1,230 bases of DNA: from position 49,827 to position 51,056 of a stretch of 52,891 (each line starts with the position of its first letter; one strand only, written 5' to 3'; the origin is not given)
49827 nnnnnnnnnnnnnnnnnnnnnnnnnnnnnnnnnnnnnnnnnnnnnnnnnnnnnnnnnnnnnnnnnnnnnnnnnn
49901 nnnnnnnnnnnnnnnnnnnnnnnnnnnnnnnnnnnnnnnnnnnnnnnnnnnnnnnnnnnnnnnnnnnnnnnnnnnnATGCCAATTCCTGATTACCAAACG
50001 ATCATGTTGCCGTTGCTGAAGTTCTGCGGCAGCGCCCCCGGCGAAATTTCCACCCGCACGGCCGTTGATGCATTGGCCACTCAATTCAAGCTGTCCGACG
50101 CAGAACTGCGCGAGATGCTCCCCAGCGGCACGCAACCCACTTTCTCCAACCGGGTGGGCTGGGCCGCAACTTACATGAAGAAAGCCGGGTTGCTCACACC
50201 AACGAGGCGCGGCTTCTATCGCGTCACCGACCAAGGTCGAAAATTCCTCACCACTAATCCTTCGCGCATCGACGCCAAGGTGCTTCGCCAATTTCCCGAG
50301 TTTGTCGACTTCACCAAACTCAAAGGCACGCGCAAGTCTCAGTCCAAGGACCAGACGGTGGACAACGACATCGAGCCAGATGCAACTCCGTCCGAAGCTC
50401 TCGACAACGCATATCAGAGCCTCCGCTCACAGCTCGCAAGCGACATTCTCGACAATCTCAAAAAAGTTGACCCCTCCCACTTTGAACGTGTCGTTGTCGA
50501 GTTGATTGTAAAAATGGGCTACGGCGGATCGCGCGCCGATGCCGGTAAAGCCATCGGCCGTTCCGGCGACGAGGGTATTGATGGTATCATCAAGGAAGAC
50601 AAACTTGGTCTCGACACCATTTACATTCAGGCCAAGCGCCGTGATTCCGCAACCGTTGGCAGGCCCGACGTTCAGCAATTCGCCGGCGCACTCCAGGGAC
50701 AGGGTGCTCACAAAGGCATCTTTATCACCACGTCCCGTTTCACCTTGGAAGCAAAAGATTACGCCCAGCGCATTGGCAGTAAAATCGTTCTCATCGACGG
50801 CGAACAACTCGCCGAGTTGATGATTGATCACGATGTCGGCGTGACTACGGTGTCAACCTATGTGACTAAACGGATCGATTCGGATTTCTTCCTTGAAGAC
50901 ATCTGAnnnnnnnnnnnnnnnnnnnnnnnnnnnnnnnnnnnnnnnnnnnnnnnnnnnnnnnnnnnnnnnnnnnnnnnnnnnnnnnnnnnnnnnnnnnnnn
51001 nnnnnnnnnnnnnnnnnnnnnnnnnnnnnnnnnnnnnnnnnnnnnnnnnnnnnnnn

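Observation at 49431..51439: mrr is bracketed by two diverged direct copies of a long non-coding element whose stems carry compensatory substitutions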

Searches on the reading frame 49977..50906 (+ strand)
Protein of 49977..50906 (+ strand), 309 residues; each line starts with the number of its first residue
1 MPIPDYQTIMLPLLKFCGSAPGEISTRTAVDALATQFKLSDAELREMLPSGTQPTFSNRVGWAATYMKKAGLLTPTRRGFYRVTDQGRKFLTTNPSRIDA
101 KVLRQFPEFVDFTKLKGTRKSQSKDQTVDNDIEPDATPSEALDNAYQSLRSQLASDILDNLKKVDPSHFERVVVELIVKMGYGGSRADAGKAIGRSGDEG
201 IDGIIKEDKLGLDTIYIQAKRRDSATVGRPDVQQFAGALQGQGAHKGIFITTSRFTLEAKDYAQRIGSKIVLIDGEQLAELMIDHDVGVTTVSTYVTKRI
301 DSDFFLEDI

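Call 11: search_protein_families(library=pfam, proteins=[window:49977-50906:+], max_evalue=0.1)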
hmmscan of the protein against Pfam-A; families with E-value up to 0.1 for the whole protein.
window:49977-50906:+ (309 aa): 4 families
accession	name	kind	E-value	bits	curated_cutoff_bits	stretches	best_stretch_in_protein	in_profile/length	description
PF04471.18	Mrr_cat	-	1.9e-37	128.3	21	1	161-282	1-115/115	Restriction endonuclease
PF14338.12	Mrr_N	-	3.1e-28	98.2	29.5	1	6-92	1-86/87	Mrr N-terminal domain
PF22722.2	NA-iREase1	-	1.2e-11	45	27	1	195-279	21-105/106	NACHT-associated inactive Restriction Endonuclease 1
PF13156.12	Mrr_cat_2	-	5.4e-06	26.7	22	1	196-286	27-118/127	Restriction endonuclease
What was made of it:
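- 49977..50906 (+): mrr (Mrr_N + Mrr_cat restriction endonuclease). This is the cargo gene of the hotspot in this locus. Pfam E=3e-28 and 2e-37 (call 11).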

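Call 14: find_encoding_contigs(protein=window:49977-50906:+, flank=10000, max_places=10)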
Protein window:49977-50906:+ (309 aa): 5 contigs read that carry it; 4 places shown.
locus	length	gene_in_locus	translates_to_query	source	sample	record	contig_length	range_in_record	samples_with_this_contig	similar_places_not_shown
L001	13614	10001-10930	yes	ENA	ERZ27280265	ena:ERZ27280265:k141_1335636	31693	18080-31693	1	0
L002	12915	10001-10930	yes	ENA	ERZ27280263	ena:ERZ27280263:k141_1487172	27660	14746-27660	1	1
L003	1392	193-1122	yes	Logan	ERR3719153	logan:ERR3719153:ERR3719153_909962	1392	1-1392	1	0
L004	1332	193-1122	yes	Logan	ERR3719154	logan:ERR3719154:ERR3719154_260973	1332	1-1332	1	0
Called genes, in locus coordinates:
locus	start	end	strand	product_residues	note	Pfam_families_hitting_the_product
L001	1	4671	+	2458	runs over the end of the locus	PF07691:PA14, PF10528:GLEYA (faint), PF07691:PA14 (weak), PF17892:Cadherin_5 (weak), PF17963:Big_9, PF12951:PATR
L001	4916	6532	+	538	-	PF00884:Sulfatase, PF01663:Phosphodiest (faint), PF16347:SGSH_C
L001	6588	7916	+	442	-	PF00884:Sulfatase, PF01663:Phosphodiest, PF16347:SGSH_C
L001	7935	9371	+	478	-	PF00884:Sulfatase, PF01663:Phosphodiest (faint), PF16347:SGSH_C (weak), PF14707:Sulfatase_C (weak)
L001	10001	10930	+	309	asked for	PF14338:Mrr_N, PF04471:Mrr_cat, PF22722:NA-iREase1, PF13156:Mrr_cat_2 (weak)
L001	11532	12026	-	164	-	-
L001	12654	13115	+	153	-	-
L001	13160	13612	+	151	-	?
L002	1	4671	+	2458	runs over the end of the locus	PF07691:PA14, PF10528:GLEYA (faint), PF07691:PA14 (weak), PF17892:Cadherin_5 (weak), PF17963:Big_9, PF12951:PATR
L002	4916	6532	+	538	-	PF00884:Sulfatase, PF01663:Phosphodiest (faint), PF16347:SGSH_C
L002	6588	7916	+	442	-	PF00884:Sulfatase, PF01663:Phosphodiest, PF16347:SGSH_C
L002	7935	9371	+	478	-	PF00884:Sulfatase, PF01663:Phosphodiest (faint), PF16347:SGSH_C (weak), PF14707:Sulfatase_C (weak)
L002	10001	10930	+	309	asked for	PF14338:Mrr_N, PF04471:Mrr_cat, PF22722:NA-iREase1, PF13156:Mrr_cat_2 (weak)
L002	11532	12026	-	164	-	-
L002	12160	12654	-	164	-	-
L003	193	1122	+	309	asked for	PF14338:Mrr_N, PF04471:Mrr_cat, PF22722:NA-iREase1, PF13156:Mrr_cat_2 (weak)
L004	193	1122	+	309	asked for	PF14338:Mrr_N, PF04471:Mrr_cat, PF22722:NA-iREase1, PF13156:Mrr_cat_2 (weak)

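Call 37: find_related_loci(query=L001:12654-13112:+, collection=viral_contigs, flank=10000)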
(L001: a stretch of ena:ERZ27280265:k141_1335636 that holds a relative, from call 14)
Query L001:12654-13112:+ (153 aa) in viral_contigs; peptide patterns used: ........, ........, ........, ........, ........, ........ (x = any residue, [..] = any of these).
4 stretches matched a pattern; 1 encode a relative of the query (tblastn E <= 1e-3); 1 distinct loci.
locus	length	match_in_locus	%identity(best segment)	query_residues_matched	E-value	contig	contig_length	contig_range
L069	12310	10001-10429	72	14-153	6e-68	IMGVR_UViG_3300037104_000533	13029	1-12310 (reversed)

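Call 45: search_protein_families(library=pfam, proteins=[L001:12654-13112:+, L069:6619-7461:-, L069:7728-8267:+], max_evalue=0.01)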
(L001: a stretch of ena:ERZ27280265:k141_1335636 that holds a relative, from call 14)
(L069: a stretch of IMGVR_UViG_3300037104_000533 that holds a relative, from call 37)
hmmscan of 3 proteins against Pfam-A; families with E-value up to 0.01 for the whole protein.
L001:12654-13112:+ (153 aa): 0 families

L069:6619-7461:- (280 aa): 1 family
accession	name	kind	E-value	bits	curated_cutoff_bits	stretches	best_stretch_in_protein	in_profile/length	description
PF03167.25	UDG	-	0.0027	18.2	24.3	0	32-196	4-102/141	Uracil DNA glycosylase superfamily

L069:7728-8267:+ (180 aa): 0 families

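Call 46: search_protein_families(library=phrogs, proteins=[L001:12654-13112:+, L069:6619-7461:-, L069:7728-8267:+], max_evalue=0.001)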
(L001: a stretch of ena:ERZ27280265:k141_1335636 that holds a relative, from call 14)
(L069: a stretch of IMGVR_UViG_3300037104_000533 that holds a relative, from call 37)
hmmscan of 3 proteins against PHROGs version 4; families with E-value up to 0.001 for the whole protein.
L001:12654-13112:+ (153 aa): 0 families

L069:6619-7461:- (280 aa): 0 families

L069:7728-8267:+ (180 aa): 0 families
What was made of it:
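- Tried and rejected: Pfam and PHROGs gave nothing for it (calls 45, 46).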

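Call 54: find_homologous_proteins(query=L001:12654-13112:+, max_evalue=0.00001)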
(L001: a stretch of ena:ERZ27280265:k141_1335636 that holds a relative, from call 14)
Query L001:12654-13112:+ (153 aa): 1440 proteins with E <= 0.00001 among 1473 candidates; the best 120 are listed.
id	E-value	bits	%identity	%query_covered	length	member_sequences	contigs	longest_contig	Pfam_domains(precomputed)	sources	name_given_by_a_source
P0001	1.6e-93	328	98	100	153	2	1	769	-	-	-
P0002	2.3e-87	308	93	100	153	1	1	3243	-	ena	-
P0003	1.7e-84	299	92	100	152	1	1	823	-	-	-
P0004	2.2e-84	299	90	100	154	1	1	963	-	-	-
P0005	3.0e-84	298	90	100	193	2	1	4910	-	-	-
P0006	9.6e-83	293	90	100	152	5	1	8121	-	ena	-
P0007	4.0e-82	291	92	94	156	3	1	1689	-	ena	-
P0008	7.3e-82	291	87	100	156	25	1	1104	-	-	-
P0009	3.3e-81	288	84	100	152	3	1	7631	-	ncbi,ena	-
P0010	3.5e-81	288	88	100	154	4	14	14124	-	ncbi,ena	-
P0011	3.9e-81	288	88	100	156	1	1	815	-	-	-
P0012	4.5e-81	288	87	100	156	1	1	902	-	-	-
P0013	1.6e-80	286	87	100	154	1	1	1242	-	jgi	-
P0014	1.7e-80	286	86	100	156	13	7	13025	-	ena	-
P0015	2.7e-80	285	87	100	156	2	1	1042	-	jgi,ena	-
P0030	5.2e-78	278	87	100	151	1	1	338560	-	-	-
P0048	3.0e-76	272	81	100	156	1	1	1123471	-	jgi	jgi:hypothetical protein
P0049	3.0e-76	272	81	97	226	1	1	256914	-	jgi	jgi:hypothetical protein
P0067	9.1e-74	264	82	100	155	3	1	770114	-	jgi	jgi:hypothetical protein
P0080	6.3e-72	258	86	90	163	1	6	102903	-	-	-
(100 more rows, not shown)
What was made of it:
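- The element is retained at the same place in every member of a family whose marker protein has 1440 relatives (call 54).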

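Call 55: find_encoding_contigs(protein=P0048, flank=10000, max_places=3)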
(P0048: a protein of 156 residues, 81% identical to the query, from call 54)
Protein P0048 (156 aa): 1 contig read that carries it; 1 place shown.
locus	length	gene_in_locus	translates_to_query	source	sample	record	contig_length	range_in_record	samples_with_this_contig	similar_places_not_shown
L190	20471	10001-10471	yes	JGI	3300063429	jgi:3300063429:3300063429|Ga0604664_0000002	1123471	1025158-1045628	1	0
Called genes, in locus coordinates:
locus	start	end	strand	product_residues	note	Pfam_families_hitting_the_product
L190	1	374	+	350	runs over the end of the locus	PF00589:Phage_integrase (weak)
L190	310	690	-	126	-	-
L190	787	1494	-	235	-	-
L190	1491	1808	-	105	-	-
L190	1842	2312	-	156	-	-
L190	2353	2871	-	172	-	PF20557:DnaT_2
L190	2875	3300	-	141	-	-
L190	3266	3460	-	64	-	-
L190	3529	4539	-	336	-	PF20036:Gp13-like (faint)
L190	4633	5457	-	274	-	-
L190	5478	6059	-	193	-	-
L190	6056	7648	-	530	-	PF13264:DUF4055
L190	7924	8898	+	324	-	-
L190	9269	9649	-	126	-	-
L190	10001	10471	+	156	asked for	-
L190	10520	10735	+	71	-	-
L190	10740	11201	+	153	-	PF20213:DUF6573 (weak)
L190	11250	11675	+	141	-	-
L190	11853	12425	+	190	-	-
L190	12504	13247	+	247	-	-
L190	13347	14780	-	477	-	-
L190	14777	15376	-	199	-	-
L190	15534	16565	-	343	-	PF13481:AAA_25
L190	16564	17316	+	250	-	PF13646:HEAT_2 (faint), PF02985:HEAT (faint)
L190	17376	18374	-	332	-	-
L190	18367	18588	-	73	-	-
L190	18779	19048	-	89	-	-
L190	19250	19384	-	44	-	-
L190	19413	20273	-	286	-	-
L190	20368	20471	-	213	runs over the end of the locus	-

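Call 56: find_encoding_contigs(protein=P0067, flank=10000, max_places=3)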
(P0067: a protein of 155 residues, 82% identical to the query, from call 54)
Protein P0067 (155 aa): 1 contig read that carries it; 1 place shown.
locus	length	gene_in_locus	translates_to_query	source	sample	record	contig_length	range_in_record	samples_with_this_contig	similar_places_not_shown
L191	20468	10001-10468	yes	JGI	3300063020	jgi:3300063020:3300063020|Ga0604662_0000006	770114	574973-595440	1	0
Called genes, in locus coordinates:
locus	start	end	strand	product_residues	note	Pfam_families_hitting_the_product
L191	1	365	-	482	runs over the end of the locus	PF00083:Sugar_tr, PF07690:MFS_1, PF06609:TRI12 (weak)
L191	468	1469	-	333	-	PF00532:Peripla_BP_1, PF13407:Peripla_BP_4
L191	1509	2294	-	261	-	PF07963:N_methyl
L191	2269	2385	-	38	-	-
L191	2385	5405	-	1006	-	PF02210:Laminin_G_2 (faint), PF13385:Laminin_G_3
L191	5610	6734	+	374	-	PF00392:GntR, PF13407:Peripla_BP_4, PF00532:Peripla_BP_1, PF13377:Peripla_BP_3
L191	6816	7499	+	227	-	-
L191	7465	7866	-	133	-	PF13470:PIN_3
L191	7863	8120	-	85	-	PF04014:MazE_antitoxin (weak)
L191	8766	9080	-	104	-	-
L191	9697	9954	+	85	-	-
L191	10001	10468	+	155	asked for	-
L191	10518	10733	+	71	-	-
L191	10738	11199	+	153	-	PF20213:DUF6573 (weak)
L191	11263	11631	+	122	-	-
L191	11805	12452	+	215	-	-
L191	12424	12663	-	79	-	-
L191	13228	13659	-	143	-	-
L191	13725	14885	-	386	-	PF13481:AAA_25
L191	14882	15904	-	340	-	-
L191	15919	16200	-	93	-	-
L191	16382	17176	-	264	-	-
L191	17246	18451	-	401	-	PF00589:Phage_integrase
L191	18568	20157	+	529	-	-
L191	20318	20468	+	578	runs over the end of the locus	PF00756:Esterase, PF08450:SGL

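Call 57: find_encoding_contigs(protein=P0030, flank=10000, max_places=3)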
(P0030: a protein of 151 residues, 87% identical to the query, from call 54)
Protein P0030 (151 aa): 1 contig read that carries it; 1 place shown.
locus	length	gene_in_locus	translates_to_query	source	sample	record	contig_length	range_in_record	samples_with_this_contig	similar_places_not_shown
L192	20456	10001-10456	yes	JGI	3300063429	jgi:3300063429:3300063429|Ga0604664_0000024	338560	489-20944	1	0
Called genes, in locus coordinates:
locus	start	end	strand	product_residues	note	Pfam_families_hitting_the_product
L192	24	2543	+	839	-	PF08447:PAS_3, PF08448:PAS_4 (weak), PF08447:PAS_3, PF00989:PAS, PF08447:PAS_3, PF00512:HisKA, PF02518:HATPase_c, PF00072:Response_reg, +4 more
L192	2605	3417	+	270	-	PF01048:PNP_UDP_1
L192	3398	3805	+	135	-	PF00383:dCMP_cyt_deam_1, PF08211:dCMP_cyt_deam_2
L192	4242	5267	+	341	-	PF00589:Phage_integrase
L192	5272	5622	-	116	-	-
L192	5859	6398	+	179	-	PF18735:HEPN_RiboL-PSP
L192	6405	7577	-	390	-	PF13784:Fic_N, PF02661:Fic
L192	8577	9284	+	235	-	-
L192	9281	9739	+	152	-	-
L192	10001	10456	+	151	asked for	-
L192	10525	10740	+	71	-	-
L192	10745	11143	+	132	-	PF20213:DUF6573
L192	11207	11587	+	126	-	-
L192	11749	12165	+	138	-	-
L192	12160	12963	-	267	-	-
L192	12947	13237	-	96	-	-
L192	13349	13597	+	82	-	-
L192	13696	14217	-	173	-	-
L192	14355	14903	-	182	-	-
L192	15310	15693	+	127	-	-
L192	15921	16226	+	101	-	-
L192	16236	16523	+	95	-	-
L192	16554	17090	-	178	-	-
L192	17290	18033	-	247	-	-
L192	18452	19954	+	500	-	PF07690:MFS_1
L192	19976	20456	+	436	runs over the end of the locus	PF16317:Glyco_hydro_99 (weak)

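Call 61: find_encoding_contigs(protein=P0080, flank=8000, max_places=6)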
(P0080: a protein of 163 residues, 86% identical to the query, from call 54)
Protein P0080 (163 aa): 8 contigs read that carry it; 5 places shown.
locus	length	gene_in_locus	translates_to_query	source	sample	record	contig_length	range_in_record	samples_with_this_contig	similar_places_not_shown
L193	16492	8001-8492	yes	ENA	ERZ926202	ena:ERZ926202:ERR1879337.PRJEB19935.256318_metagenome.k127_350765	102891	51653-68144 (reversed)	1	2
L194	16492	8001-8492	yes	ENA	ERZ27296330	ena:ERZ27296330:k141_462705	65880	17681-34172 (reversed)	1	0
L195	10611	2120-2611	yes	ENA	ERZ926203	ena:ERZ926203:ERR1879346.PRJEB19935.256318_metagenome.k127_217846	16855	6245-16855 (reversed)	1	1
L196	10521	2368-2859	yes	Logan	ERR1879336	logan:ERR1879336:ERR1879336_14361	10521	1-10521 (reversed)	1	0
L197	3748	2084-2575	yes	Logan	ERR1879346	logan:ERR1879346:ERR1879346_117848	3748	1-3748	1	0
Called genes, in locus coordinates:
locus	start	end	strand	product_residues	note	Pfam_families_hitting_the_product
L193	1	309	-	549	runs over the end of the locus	PF13264:DUF4055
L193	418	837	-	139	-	-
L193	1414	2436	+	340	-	PF13651:EcoRI_methylase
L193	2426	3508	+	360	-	PF03235:GmrSD_N, PF01844:HNH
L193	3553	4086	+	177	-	-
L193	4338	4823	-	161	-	-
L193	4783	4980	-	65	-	-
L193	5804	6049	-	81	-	-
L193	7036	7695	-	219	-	-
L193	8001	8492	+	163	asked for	-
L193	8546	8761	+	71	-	-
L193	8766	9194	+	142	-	PF20213:DUF6573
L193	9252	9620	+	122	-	-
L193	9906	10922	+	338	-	PF03781:FGE-sulfatase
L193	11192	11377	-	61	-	-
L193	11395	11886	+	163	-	-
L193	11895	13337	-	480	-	-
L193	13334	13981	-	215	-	-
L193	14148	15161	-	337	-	PF13481:AAA_25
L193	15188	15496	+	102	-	-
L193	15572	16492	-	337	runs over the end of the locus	-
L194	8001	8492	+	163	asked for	-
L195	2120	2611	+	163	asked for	-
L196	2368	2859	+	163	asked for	-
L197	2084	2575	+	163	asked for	-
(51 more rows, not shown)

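Call 62: find_encoding_contigs(protein=P0049, flank=8000, max_places=3)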
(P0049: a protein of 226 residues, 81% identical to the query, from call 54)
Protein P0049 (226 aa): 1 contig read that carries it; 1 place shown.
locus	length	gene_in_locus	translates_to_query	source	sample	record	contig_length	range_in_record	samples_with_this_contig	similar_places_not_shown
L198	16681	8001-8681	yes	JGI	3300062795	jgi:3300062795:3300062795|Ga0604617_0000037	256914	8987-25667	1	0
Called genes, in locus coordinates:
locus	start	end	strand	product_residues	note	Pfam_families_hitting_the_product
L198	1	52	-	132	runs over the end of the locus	-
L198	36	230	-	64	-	-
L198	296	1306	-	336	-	PF20036:Gp13-like (faint)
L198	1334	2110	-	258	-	-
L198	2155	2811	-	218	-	-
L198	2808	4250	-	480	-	PF13264:DUF4055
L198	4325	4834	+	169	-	-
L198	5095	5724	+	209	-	PF18735:HEPN_RiboL-PSP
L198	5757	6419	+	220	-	-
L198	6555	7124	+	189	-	-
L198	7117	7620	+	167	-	-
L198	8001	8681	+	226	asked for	-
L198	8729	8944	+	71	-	-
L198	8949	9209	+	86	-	-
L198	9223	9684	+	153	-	PF20213:DUF6573 (weak)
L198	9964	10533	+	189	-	PF18735:HEPN_RiboL-PSP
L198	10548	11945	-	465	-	PF03237:Terminase_6N (weak)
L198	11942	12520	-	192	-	-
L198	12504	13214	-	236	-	-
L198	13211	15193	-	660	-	PF09250:Prim-Pol (weak), PF08706:D5_N (weak), PF19263:DUF5906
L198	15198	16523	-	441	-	PF01443:Viral_helicase1 (faint), PF05970:PIF1, PF13191:AAA_16 (faint), PF13245:AAA_19, PF13401:AAA_22, PF13604:AAA_30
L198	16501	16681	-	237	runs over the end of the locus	PF13482:RNase_H_2 (weak), PF10108:DNA_pol_B_exo2 (weak)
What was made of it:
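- B is therefore not attP (calls 55, 62).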
